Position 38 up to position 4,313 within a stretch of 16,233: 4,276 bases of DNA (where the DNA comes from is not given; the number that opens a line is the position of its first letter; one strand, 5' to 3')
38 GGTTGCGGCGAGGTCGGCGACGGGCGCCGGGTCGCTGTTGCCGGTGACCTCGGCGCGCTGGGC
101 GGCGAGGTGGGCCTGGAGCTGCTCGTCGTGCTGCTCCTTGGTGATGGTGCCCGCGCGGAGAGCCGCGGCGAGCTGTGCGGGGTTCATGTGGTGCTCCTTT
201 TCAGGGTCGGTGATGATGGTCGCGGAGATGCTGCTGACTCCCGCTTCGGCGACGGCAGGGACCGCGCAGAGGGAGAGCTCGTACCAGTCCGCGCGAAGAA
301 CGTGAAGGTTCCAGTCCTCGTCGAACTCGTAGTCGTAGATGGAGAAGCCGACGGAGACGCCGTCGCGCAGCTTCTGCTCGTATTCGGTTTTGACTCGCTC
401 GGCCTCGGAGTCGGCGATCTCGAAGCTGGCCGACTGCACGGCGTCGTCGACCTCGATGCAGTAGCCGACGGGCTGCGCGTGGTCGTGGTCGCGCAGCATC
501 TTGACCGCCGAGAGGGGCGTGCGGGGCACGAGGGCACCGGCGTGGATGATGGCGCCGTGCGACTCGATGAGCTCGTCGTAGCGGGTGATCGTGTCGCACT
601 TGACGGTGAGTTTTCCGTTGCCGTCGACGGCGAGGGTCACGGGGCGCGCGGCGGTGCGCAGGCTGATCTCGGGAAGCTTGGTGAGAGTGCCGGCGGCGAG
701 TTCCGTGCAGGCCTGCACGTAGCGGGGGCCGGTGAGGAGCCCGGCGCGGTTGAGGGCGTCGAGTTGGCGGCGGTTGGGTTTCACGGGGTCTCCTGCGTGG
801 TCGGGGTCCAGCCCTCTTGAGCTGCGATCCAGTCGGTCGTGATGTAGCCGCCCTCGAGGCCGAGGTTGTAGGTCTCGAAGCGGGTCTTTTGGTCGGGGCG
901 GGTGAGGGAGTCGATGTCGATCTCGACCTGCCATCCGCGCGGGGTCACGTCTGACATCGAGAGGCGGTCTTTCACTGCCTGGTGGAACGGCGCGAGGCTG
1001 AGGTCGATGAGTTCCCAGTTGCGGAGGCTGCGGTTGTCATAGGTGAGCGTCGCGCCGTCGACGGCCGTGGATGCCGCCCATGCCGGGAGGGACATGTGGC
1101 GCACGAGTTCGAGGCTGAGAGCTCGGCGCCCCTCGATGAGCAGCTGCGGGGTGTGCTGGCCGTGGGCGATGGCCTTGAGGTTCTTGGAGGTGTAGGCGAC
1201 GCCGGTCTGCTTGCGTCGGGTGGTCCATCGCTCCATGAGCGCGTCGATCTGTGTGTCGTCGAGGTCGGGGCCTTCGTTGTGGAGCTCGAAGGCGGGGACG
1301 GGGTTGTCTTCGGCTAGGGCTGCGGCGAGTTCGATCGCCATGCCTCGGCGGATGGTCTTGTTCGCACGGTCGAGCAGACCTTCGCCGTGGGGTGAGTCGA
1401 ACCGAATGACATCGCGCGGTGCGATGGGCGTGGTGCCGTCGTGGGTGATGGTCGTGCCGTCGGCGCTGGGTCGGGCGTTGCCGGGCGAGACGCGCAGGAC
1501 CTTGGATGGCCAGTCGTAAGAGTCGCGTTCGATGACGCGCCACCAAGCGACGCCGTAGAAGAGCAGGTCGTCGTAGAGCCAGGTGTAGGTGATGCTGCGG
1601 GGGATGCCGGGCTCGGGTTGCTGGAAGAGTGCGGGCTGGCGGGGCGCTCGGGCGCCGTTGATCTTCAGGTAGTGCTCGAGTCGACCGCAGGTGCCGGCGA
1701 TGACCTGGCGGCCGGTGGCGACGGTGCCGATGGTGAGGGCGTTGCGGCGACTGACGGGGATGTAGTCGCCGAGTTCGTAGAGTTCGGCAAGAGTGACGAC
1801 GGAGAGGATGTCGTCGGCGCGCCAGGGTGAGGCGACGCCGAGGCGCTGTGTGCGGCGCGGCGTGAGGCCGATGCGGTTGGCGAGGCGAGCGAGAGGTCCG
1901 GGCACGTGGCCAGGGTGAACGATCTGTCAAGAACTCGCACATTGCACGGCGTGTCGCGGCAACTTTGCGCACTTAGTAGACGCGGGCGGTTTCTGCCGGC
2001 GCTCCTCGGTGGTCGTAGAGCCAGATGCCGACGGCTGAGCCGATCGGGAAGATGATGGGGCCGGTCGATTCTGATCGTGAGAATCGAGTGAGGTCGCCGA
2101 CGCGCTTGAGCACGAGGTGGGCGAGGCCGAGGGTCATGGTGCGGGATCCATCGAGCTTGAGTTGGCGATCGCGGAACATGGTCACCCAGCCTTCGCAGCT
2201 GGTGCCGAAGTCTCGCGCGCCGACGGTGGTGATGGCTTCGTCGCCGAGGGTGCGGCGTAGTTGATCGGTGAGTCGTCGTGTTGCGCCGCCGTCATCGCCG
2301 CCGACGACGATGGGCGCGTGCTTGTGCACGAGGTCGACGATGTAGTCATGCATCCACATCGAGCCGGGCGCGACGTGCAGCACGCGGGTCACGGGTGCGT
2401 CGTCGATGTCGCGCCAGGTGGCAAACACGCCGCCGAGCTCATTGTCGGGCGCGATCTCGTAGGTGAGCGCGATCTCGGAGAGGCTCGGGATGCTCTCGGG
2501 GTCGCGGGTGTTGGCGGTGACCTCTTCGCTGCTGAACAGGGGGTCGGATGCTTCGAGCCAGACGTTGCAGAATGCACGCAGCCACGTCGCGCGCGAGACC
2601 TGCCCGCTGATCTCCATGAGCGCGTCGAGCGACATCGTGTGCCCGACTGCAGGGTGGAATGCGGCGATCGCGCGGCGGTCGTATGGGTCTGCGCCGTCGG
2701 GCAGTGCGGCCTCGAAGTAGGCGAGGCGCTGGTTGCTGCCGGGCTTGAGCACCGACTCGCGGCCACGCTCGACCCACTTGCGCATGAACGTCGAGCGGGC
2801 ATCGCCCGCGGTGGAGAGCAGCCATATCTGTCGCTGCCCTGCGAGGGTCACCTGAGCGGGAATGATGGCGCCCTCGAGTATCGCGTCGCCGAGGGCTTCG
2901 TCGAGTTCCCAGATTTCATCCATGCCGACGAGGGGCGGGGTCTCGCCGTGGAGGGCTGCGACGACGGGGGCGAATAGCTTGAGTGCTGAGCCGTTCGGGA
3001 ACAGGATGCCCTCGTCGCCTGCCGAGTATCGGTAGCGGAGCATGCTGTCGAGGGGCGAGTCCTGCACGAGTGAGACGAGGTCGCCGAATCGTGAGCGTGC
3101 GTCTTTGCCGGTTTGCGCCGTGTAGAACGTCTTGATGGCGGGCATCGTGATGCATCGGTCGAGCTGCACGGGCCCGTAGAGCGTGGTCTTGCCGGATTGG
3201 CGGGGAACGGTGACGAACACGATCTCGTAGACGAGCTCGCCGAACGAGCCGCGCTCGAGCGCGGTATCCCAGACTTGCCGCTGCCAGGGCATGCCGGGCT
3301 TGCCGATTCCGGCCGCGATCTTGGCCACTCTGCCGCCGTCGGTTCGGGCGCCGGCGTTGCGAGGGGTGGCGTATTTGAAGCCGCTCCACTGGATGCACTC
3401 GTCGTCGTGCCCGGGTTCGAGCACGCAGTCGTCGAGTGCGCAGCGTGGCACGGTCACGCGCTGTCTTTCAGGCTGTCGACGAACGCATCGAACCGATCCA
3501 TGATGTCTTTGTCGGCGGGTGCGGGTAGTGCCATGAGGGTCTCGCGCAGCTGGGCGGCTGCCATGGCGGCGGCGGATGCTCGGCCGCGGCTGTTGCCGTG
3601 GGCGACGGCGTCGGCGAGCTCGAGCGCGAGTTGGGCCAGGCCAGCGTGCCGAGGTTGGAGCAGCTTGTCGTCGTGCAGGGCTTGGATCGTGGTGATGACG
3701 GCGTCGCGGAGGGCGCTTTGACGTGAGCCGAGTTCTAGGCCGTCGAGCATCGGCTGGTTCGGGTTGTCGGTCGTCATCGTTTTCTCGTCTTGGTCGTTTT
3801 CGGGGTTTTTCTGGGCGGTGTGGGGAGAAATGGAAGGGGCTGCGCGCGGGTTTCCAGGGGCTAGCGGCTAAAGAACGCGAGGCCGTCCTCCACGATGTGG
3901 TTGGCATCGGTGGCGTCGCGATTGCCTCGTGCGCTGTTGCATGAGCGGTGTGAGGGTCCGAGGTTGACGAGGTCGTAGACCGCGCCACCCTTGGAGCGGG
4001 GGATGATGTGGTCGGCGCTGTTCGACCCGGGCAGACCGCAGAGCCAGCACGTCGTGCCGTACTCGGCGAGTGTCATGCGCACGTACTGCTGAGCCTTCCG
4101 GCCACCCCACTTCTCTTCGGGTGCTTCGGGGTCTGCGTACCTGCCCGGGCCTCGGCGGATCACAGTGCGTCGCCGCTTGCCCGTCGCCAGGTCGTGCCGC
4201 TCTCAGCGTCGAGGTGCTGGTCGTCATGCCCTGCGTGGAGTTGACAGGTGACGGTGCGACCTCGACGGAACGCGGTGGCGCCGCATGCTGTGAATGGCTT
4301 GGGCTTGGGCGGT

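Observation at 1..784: Prohead protease and major capsid protein as one 594-aa ORF with a strong internal SD-ATG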

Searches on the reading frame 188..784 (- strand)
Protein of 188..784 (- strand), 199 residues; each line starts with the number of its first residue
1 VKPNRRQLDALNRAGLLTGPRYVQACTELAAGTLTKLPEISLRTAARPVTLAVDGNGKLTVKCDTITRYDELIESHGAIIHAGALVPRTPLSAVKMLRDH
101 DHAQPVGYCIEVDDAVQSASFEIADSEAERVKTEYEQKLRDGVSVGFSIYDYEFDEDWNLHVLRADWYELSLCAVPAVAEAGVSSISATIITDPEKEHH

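Call 74: predict_structure(alignment_id=A3)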
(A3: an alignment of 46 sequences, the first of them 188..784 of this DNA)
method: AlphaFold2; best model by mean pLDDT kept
length: 199 residues; sequences in the alignment: 46
mean_pLDDT: 86.3   pTM: 0.69
mean pLDDT of the five models: 86.3, 85.8, 85.4, 85.3, 83.7
residues with pLDDT >= 90: 139; 70-90: 29; 50-70: 8; < 50: 23
segments of 3 or more residues with pLDDT < 50: 42-44, 180-194, 196-199
pLDDT, mean of each block of 10 residues (from residue 1): 91 85 96 89 60 95 93 88 97 97 97 97 98 96 92 94 95 76 44 43
secondary structure, 60 per line:
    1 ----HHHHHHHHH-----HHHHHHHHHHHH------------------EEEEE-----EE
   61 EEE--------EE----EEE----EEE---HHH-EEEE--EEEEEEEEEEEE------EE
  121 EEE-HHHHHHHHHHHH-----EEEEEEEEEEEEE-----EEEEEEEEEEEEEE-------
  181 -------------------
elements in order: H5-13 H19-30 E49-53 E59-63 E78-80 E85-87 E95-98 E101-112 E119-123 H125-136 E142-154 E160-173

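Call 76: fold_search(model_id=the predicted structure, library=pdb)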
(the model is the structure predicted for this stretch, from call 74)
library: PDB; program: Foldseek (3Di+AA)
matches with E <= 10: 536; with E <= 0.001: 0
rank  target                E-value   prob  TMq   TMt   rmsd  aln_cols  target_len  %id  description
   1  1o6e_A                5.4e-03  0.99  0.29  0.26   6.4       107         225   11  Epstein-Barr virus protease (released 2002-11-14)
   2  1o6e_B                1.0e-02  0.99  0.28  0.25   6.1       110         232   13  Epstein-Barr virus protease (released 2002-11-14)
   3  4v07_A                1.6e-02  0.97  0.33  0.31   7.3       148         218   14  Dimeric pseudorabies virus protease pUL26N at 2.1 A resolution (released 2015-07-15)
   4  1at3_A                1.8e-02  0.93  0.31  0.28   8.0       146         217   16  HERPES SIMPLEX VIRUS TYPE II PROTEASE (released 1998-10-14)
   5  1nkk_A                2.2e-02  0.96  0.34  0.30   8.1       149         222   13  COMPLEX STRUCTURE OF HCMV PROTEASE AND A PEPTIDOMIMETIC INHIBITOR (released 2003-02-11)
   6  1nkk_D                2.6e-02  0.93  0.33  0.30   7.5       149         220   13  COMPLEX STRUCTURE OF HCMV PROTEASE AND A PEPTIDOMIMETIC INHIBITOR (released 2003-02-11)
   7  4v07_B                2.8e-02  0.93  0.33  0.30   7.8       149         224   17  Dimeric pseudorabies virus protease pUL26N at 2.1 A resolution (released 2015-07-15)
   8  1jq7_B                4.1e-02  0.91  0.33  0.31   7.7       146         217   15  HCMV protease dimer-interface mutant, S225Y complexed to Inhibitor BILC 408 (released 2001-09-12)
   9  4v08_A                4.1e-02  0.90  0.32  0.30   8.5       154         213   14  Inhibited dimeric pseudorabies virus protease pUL26N at 2 A resolution (released 2015-07-15)
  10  1ief_B                4.1e-02  0.89  0.32  0.29   7.7       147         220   14  CRYSTAL STRUCTURE OF THE CATALYTIC SITE MUTANT S134A OF THE HUMAN CYTOMEGALOVIRUS PROTEASE (released 2001-06-06)
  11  1nkm_A                4.1e-02  0.80  0.29  0.27   8.2       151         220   12  Complex structure of HCMV Protease and a peptidomimetic inhibitor (released 2003-02-11)
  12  6kz4_A                4.3e-02  0.30  0.19  0.12  11.3       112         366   13  YebT domain 5-7 (released 2020-01-15)
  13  4cx8_B                4.9e-02  0.84  0.31  0.30   6.9       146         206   12  Monomeric pseudorabies virus protease pUL26N at 2.5 A resolution (released 2015-05-20)
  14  2pbk_A                5.2e-02  0.87  0.26  0.23   7.1       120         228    9  Crystal structure of KSHV protease in complex with hexapeptide phosphonate inhibitor (released 2007-12-25)
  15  2pbk_B                5.5e-02  0.91  0.29  0.25   6.3       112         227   12  Crystal structure of KSHV protease in complex with hexapeptide phosphonate inhibitor (released 2007-12-25)
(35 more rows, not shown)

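Call 78: fold_search(model_id=the predicted structure, library=viral)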
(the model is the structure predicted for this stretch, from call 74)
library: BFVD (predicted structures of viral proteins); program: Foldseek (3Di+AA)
matches with E <= 10: 827; with E <= 0.001: 159
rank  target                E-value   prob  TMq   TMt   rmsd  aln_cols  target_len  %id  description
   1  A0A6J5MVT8            4.3e-10  1.00  0.47  0.37  22.0       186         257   19  Prohead protease (Fragment) [uncultured Caudovirales phage]
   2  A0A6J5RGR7            5.1e-10  1.00  0.53  0.23  20.1       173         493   24  Major_cap_HK97, phage major capsid protein, HK97 family [uncultured Caudovirales phage]
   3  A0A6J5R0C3            1.8e-09  1.00  0.52  0.61  17.9       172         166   21  Proheadase_HK97, phage prohead protease, HK97 family (Fragment) [uncultured Caudovirales phage]
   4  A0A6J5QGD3            3.6e-09  1.00  0.44  0.18  20.4       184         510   18  Prohead protease [uncultured Caudovirales phage]
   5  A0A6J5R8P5            1.9e-08  1.00  0.56  0.24  19.2       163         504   21  Prohead protease [uncultured Caudovirales phage]
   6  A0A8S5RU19            3.5e-08  1.00  0.49  0.27   4.7       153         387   18  Prohead serine protease [Caudovirales sp. gcode 4]
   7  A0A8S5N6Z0            4.4e-08  1.00  0.47  0.15   7.7       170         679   20  Prohead protease [Siphoviridae sp. ctjel6]
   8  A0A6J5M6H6            5.6e-08  1.00  0.50  0.42  20.3       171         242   21  COG3740 Phage head maturation protease (Fragment) [uncultured Caudovirales phage]
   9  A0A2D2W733            8.1e-08  1.00  0.47  0.47   5.8       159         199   21  Putative prohead protease [Pectobacterium phage DU_PP_V]
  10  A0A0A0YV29            9.2e-08  1.00  0.50  0.55  15.3       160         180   19  Prohead maturation protease [Streptococcus phage SpSL1]
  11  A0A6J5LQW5            9.7e-08  1.00  0.51  0.57   6.5       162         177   17  COG3740 Phage head maturation protease [uncultured Caudovirales phage]
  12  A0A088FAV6            9.7e-08  1.00  0.46  0.41  13.1       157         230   15  (no name in the UniProt tables at hand)
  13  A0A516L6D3            1.0e-07  1.00  0.54  0.34  12.7       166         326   18  (no name in the UniProt tables at hand)
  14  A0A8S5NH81            1.0e-07  1.00  0.49  0.40   6.7       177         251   21  Major capsid protein (Fragment) [Myoviridae sp. ct7bD4]
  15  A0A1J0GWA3            1.2e-07  1.00  0.51  0.49  15.4       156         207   22  (no name in the UniProt tables at hand)
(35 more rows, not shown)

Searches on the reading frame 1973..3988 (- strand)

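Call 21: search_protein_families(library=phrogs, proteins=[window:1973-3988:-], max_evalue=0.001)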
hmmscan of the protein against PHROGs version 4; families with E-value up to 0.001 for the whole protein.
window:1973-3988:- (671 aa): 1 family
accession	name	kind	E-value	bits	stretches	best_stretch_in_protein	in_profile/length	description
phrog_9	-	head and packaging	4e-34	119.5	1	214-645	75-650/812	terminase large subunit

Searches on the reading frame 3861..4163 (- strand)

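Call 22: search_protein_families(library=phrogs, proteins=[window:3861-4163:-], max_evalue=0.001)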
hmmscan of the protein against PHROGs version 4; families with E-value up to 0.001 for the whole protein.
window:3861-4163:- (100 aa): 18 families
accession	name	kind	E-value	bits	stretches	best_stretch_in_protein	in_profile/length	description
phrog_338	-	DNA, RNA and nucleotide metabolism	1.6e-17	64.9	1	23-87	196-267/340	HNH endonuclease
phrog_5718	-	DNA, RNA and nucleotide metabolism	2.2e-15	57.6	1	21-88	113-182/394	HNH endonuclease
phrog_1035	-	DNA, RNA and nucleotide metabolism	8.4e-09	36.7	1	25-85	149-216/271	endonuclease VII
phrog_589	-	DNA, RNA and nucleotide metabolism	1.6e-08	35.5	1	15-89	69-148/179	HNH endonuclease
phrog_2214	-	DNA, RNA and nucleotide metabolism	4.6e-08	33.6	1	22-86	178-243/429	HNH endonuclease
phrog_6050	-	DNA, RNA and nucleotide metabolism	8e-08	32.5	1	30-86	305-364/402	HNH endonuclease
phrog_8660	-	DNA, RNA and nucleotide metabolism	5.5e-07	30.9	1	27-86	114-183/196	HNH endonuclease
phrog_9508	-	DNA, RNA and nucleotide metabolism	1.5e-06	29.2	1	47-82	40-74/171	HNH endonuclease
phrog_1271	-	DNA, RNA and nucleotide metabolism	2.2e-06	28.3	1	23-89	253-325/361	HNH endonuclease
phrog_9645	-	DNA, RNA and nucleotide metabolism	3.2e-06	27.9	1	39-86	26-76/168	HNH endonuclease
phrog_144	-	DNA, RNA and nucleotide metabolism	1.2e-05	26.1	1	17-86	64-139/175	HNH endonuclease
phrog_4581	-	head and packaging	1.2e-05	25.9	1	26-87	55-116/395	terminase small subunit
phrog_7785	-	DNA, RNA and nucleotide metabolism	1.9e-05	25.7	1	34-84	68-116/147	HNH endonuclease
phrog_16726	-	DNA, RNA and nucleotide metabolism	2.2e-05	25.3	1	36-86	93-147/308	HNH endonuclease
phrog_2118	-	DNA, RNA and nucleotide metabolism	8.3e-05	23.3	1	34-85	174-227/301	HNH endonuclease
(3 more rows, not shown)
